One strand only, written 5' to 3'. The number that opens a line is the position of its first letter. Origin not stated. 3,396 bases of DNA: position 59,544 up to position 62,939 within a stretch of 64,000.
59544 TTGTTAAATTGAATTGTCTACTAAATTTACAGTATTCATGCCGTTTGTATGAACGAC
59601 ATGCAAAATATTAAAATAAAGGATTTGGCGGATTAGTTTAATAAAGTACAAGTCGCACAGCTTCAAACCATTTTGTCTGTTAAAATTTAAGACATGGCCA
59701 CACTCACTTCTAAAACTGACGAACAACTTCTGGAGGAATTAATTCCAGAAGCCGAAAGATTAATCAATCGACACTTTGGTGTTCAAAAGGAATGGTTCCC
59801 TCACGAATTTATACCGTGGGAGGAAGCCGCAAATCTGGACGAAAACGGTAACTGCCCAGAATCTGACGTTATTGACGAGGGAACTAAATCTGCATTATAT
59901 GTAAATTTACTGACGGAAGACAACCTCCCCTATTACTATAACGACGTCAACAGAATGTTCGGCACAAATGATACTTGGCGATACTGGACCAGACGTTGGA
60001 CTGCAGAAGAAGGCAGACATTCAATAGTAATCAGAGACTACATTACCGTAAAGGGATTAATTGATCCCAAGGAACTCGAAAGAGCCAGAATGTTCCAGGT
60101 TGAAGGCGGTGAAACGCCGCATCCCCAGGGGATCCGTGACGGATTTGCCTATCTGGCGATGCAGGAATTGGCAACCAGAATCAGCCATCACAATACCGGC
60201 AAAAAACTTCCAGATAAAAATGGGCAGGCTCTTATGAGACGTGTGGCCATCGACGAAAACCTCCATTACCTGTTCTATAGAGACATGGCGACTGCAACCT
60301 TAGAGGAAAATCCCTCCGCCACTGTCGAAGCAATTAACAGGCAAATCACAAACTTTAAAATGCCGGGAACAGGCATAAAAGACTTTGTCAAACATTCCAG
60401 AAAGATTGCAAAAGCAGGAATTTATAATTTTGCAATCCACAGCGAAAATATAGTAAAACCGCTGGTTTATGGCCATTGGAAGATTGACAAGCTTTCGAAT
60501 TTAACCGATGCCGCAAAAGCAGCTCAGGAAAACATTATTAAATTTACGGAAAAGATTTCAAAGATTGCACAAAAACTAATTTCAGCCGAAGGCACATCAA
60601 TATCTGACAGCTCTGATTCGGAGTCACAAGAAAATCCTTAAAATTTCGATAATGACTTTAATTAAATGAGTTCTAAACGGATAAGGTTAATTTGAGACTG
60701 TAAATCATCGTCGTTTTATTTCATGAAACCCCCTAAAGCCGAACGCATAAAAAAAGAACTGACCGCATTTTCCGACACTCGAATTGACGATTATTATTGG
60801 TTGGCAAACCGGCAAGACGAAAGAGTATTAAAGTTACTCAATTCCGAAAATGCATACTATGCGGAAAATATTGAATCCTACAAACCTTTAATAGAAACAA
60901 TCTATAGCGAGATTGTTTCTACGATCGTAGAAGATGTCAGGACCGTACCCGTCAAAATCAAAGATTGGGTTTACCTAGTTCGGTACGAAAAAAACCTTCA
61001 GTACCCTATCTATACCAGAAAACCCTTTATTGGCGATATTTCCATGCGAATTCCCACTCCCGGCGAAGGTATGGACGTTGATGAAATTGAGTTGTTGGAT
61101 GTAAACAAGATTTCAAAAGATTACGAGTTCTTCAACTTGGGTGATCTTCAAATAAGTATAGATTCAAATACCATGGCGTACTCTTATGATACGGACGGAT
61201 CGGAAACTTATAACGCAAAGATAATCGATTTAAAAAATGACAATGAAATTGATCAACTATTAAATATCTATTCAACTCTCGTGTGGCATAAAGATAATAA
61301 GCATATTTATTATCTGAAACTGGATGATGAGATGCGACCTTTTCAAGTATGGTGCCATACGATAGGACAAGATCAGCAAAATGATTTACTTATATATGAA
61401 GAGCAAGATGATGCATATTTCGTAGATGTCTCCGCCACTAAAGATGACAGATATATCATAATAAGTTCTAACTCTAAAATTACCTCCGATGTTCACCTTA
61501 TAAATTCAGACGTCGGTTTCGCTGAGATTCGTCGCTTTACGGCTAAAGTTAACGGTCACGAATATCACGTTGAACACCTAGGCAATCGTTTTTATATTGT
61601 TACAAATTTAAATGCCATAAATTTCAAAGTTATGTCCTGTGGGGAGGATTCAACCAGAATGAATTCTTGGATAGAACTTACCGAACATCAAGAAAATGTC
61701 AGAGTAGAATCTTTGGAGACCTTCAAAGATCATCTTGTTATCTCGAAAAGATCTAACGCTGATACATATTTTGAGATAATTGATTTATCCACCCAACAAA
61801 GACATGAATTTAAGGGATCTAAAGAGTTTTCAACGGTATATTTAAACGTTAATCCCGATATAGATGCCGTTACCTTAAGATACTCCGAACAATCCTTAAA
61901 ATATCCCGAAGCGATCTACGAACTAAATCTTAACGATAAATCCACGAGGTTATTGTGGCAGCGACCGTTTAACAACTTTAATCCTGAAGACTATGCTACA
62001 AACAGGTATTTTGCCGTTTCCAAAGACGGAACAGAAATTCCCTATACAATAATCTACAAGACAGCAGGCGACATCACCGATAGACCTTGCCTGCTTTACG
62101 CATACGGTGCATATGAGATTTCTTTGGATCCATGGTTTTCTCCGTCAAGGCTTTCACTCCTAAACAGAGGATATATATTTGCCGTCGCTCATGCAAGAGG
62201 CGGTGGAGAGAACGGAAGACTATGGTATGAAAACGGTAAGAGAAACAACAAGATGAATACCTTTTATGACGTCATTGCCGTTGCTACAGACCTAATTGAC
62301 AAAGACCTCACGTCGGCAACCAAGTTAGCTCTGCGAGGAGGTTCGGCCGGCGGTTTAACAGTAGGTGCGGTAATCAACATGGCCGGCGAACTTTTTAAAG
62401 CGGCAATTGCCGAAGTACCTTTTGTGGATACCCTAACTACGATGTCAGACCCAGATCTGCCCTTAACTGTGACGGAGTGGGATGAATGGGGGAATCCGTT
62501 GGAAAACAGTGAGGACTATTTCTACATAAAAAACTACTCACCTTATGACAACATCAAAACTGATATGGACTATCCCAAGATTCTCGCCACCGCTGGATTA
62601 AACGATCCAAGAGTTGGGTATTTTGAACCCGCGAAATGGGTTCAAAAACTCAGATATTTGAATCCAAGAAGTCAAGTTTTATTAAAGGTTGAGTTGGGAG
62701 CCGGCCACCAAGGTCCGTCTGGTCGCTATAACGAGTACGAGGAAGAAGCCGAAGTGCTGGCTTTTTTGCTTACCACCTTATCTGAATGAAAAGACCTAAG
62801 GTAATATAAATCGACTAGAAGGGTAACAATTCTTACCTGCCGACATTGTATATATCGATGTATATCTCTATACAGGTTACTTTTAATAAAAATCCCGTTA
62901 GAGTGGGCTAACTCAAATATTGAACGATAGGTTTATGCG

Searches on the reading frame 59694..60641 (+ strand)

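Call 63: search_protein_families(library=pfam, proteins=[window:59694-60641:+], max_evalue=0.0001)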
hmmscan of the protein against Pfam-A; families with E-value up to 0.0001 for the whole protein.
window:59694-60641:+ (315 aa): 1 family
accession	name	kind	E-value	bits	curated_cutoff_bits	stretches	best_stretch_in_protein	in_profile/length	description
PF03405.20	FA_desaturase_2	-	1.6e-57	195.3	22.7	1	10-296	3-308/325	Fatty acid desaturase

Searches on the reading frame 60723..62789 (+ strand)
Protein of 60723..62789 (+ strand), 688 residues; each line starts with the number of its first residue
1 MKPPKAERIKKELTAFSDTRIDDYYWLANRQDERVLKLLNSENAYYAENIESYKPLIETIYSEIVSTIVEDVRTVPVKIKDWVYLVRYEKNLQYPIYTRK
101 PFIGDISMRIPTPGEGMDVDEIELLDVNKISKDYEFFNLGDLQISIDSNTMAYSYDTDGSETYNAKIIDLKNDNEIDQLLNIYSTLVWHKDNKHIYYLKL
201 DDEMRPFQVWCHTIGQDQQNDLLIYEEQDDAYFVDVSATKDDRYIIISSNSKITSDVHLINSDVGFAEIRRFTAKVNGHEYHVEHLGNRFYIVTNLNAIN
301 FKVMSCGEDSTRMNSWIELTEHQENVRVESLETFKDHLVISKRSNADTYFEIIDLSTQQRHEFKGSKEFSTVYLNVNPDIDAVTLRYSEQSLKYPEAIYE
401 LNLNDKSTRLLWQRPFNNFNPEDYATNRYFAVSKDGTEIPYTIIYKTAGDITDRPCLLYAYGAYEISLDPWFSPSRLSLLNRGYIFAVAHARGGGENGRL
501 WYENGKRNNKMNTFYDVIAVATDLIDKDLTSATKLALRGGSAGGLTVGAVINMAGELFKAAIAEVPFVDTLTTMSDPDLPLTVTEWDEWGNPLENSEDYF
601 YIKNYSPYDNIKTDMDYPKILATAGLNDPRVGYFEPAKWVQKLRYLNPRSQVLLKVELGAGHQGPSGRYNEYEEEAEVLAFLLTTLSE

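Call 63: search_protein_families(library=pfam, proteins=[window:60723-62789:+], max_evalue=0.0001)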
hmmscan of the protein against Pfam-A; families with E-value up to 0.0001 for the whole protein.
window:60723-62789:+ (688 aa): 2 families
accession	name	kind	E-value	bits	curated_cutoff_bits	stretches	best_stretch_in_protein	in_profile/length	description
PF02897.21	Peptidase_S9_N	-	1.9e-74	251.4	24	1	6-411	3-411/414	Prolyl oligopeptidase, N-terminal beta-propeller domain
PF00326.27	Peptidase_S9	-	9.9e-62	208.6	22.6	1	471-686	2-210/213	Prolyl oligopeptidase family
